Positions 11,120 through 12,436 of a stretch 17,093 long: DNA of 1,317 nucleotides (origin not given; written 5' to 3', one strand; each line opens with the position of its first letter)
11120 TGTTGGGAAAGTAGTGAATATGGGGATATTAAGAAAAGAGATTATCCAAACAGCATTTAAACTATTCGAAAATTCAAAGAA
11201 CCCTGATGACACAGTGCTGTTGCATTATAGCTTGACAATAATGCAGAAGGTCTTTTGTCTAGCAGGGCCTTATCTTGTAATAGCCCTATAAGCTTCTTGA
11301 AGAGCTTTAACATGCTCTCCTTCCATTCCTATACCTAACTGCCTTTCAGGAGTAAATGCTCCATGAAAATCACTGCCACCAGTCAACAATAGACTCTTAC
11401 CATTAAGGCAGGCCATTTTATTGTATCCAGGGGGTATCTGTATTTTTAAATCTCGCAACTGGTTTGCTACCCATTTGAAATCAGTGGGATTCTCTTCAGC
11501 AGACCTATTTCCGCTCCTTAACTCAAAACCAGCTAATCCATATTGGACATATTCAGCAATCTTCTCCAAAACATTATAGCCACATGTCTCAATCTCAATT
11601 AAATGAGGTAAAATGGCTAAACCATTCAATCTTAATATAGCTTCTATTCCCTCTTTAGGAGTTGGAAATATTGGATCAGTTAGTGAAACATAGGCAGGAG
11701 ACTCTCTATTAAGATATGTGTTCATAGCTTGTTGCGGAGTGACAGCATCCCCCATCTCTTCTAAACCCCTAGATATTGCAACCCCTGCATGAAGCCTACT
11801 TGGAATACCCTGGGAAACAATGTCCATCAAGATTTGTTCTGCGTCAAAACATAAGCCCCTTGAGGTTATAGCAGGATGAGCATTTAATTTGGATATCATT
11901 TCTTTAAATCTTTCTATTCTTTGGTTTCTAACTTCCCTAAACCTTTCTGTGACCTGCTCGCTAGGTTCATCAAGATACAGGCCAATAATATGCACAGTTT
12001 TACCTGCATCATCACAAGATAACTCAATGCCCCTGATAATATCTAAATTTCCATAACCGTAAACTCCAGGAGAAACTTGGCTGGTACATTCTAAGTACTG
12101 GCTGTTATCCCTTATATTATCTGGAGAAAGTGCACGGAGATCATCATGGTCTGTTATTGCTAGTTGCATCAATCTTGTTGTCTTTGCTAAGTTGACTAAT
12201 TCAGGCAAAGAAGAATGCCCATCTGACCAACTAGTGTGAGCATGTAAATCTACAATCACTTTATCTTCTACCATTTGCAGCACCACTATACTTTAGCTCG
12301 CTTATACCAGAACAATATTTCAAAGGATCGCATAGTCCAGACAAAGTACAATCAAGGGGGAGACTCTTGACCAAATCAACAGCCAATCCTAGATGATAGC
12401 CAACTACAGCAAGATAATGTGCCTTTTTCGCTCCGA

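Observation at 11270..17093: Acyl-phosphate-forming kinase, receiver-like proteins and a PHP phosphoesterase, with no histidine kinase: a candidate uncharacterised signalling or modification module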

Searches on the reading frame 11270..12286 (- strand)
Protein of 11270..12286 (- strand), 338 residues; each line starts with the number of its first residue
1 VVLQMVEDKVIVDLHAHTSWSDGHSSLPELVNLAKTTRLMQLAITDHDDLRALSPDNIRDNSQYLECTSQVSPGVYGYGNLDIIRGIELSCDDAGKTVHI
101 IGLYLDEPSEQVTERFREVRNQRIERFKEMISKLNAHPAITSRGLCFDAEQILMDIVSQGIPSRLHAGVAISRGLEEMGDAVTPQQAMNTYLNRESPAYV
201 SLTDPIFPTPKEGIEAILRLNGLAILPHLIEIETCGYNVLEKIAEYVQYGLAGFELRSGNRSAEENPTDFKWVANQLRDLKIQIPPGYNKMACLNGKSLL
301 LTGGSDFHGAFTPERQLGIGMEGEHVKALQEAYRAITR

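Call 4: search_protein_families(library=pfam, proteins=[window:11270-12286:-], max_evalue=0.1)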
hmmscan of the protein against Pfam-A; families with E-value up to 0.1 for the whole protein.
window:11270-12286:- (338 aa): 2 families
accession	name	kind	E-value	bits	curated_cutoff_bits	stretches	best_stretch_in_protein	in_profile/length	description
PF02811.25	PHP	-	1.4e-07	32.4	26.4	1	13-99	1-74/164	PHP domain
PF13713.11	BRX_N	-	0.097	12.8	24.5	0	273-289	16-32/37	Transcription factor BRX N-terminal domain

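Call 5: search_protein_families(library=ncbifam, proteins=[window:11270-12286:-], max_evalue=0.1)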
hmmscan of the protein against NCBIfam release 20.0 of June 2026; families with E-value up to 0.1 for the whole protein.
window:11270-12286:- (338 aa): 16 families
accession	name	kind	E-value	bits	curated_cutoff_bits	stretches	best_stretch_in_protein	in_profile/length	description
NF041577.1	nside_bi_sphtase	equivalog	2.6e-22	79.3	400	1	11-266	3-229/276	3',5'-nucleoside bisphosphate phosphatase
NF047791.1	RNaseRnm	equivalog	1.5e-20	73.6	375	1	11-265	2-228/275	RNase RNM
NF038032.1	CehA_McbA_metalo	domain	3e-07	30.2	80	1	12-109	5-82/315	CehA/McbA family metallohydrolase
NF006375.0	PRK08609.1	equivalog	4.4e-07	28.8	426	1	8-90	333-413/571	DNA polymerase/3'-5' exonuclease PolX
NF041661.1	Cycl_ph_dihydrol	equivalog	2.1e-06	27.3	500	1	13-112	1-86/259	phosphoribosyl 1,2-cyclic phosphate 1,2-diphosphodiesterase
NF005928.0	PRK07945.1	equivalog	3.3e-06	26.7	250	1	8-95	96-181/337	PHP domain-containing protein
NF004981.0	PRK06361.1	equivalog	2.2e-05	23.9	117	1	12-89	2-71/217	histidinol phosphate phosphatase domain-containing protein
NF045780.1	TrlF_fam_ATP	equivalog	3.3e-05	22.8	350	1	12-122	8-114/944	TrlF family AAA-like ATPase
NF006702.0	PRK09248.1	domain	0.00026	20.5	264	1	9-56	2-50/246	PHP domain-containing protein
NF006251.0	PRK08392.1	equivalog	0.00069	19.2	212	1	12-49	2-39/216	hypothetical protein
NF004226.0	PRK05673.1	equivalog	0.031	12.1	1002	1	11-51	6-48/1146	DNA polymerase III subunit alpha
NF001688.0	PRK00448.1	equivalog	0.036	11.5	873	1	9-53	336-382/1445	PolC-type DNA polymerase III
NF005298.0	PRK06826.1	equivalog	0.038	11.6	1260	1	11-48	5-44/1151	DNA polymerase III subunit alpha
TIGR01405.1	polC_Gram_pos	equivalog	0.04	11.5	1043.45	1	12-53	105-148/1211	DNA polymerase III subunit alpha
TIGR00594.1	polc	superfamily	0.054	11.5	434.35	1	12-50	2-42/1022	DNA polymerase III subunit alpha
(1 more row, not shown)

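Call 91: search_protein_families(library=padloc, proteins=[window:11270-12286:-], max_evalue=0.01)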
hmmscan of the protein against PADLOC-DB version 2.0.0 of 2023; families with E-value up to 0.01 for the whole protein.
window:11270-12286:- (338 aa): 0 families
